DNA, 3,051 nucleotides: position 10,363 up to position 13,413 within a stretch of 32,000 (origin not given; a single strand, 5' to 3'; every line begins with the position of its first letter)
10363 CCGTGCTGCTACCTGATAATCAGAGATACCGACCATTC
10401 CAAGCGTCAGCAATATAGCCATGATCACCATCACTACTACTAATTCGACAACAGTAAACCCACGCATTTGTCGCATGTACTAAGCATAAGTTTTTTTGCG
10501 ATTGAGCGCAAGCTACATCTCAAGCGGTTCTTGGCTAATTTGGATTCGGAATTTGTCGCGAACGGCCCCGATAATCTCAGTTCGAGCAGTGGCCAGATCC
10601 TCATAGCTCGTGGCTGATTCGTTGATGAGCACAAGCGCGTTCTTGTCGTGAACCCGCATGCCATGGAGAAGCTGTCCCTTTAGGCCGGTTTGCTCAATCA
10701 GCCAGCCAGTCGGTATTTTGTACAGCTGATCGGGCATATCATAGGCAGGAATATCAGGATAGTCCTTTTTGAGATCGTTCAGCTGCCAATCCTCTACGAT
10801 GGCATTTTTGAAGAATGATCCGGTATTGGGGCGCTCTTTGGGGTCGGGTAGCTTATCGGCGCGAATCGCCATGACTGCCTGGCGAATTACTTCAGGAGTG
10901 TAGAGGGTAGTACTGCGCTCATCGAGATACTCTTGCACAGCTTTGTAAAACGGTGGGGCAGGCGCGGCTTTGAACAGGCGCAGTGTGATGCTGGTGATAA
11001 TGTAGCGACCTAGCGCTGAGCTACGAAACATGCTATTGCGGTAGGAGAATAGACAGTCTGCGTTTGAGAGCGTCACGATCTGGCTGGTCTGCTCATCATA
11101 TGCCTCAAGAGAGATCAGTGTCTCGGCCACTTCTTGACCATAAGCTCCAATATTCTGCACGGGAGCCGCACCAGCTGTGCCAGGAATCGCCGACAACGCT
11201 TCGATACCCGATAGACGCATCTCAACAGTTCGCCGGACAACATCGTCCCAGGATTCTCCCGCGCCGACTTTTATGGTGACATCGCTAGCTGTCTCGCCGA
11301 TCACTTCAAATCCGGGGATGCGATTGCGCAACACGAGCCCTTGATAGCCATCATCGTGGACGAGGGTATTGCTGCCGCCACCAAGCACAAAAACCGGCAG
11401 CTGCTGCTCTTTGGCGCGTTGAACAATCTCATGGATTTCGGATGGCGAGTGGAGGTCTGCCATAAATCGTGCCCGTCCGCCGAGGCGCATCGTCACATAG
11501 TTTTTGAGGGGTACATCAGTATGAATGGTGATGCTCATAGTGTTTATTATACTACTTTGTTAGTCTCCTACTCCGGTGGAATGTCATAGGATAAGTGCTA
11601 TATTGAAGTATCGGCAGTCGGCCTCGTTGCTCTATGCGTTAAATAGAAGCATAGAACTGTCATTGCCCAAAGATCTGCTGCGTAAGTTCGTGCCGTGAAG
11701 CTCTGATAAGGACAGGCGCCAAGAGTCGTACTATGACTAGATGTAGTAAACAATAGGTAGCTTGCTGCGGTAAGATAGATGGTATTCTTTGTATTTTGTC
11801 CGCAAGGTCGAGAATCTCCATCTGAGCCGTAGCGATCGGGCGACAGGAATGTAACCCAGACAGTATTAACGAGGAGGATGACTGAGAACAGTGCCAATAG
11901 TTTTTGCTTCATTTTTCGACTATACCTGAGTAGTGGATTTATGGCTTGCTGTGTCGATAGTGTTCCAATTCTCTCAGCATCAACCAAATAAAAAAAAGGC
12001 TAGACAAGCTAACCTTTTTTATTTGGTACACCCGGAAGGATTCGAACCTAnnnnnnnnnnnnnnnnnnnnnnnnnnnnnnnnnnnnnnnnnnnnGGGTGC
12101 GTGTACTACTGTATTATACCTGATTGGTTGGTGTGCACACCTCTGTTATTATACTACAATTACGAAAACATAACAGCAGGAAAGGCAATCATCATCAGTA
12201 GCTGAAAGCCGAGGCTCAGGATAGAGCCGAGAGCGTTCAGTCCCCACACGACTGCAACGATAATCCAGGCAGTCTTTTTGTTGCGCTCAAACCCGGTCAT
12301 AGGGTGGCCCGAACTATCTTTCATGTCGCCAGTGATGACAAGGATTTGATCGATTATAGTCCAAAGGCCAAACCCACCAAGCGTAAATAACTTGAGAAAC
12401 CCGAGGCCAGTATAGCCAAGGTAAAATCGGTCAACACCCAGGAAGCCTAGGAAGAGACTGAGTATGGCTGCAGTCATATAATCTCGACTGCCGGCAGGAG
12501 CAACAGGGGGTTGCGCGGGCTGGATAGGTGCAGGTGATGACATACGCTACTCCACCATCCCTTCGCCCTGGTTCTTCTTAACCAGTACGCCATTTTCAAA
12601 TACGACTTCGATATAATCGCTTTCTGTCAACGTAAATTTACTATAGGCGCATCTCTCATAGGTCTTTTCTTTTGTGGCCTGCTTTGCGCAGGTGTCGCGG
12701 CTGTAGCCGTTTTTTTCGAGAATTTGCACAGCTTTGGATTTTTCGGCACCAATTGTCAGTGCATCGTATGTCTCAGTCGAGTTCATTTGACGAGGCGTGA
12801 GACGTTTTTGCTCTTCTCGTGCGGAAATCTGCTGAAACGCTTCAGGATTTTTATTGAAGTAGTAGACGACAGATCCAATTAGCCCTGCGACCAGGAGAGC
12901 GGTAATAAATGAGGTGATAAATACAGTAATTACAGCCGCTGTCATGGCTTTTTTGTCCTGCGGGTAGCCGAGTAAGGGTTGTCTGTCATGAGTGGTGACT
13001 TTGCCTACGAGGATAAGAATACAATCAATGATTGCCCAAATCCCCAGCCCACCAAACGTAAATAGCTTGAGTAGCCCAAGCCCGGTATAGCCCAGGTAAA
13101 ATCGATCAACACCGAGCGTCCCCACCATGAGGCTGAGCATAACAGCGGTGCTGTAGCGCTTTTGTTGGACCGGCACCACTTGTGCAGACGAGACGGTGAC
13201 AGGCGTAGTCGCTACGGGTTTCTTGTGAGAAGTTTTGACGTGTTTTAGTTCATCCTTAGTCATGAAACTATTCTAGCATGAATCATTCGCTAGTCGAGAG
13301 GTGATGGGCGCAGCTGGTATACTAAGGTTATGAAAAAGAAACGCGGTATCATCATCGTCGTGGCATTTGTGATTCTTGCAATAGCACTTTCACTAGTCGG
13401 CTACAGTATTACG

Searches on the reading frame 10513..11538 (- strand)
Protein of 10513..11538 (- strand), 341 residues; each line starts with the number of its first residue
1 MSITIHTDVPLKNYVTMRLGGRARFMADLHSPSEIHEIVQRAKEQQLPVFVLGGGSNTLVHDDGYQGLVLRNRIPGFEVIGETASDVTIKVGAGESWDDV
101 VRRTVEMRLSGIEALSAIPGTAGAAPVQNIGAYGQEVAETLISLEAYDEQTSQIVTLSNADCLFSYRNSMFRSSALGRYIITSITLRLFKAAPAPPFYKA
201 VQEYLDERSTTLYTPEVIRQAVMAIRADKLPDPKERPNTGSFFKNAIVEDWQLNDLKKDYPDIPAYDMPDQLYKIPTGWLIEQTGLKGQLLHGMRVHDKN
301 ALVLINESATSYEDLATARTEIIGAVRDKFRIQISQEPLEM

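Call 56: search_protein_families(library=pfam, proteins=[window:10513-11538:-], max_evalue=0.001)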
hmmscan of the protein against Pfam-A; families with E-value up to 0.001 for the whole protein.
window:10513-11538:- (341 aa): 2 families
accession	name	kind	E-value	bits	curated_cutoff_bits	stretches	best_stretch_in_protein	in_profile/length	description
PF01565.28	FAD_binding_4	-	6.4e-21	75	26.4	1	29-157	7-138/139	FAD binding domain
PF02873.21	MurB_C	-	2e-18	66.8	27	1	218-338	2-96/99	UDP-N-acetylenolpyruvoylglucosamine reductase, C-terminal domain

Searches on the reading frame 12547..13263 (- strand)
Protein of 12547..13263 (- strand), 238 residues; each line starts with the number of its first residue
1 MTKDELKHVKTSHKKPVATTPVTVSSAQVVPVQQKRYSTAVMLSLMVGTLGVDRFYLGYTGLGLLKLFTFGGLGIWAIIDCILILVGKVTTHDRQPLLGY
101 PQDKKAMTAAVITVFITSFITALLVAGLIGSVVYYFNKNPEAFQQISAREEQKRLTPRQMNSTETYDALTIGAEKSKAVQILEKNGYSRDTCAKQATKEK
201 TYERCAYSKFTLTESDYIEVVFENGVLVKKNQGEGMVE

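Call 56: search_protein_families(library=pfam, proteins=[window:12547-13263:-], max_evalue=0.001)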
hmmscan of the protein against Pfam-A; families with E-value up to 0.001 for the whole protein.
window:12547-13263:- (238 aa): 1 family
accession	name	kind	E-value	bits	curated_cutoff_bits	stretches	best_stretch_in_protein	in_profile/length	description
PF05154.21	TM2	-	5.7e-17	62.1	27.9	1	33-82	1-51/51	TM2 domain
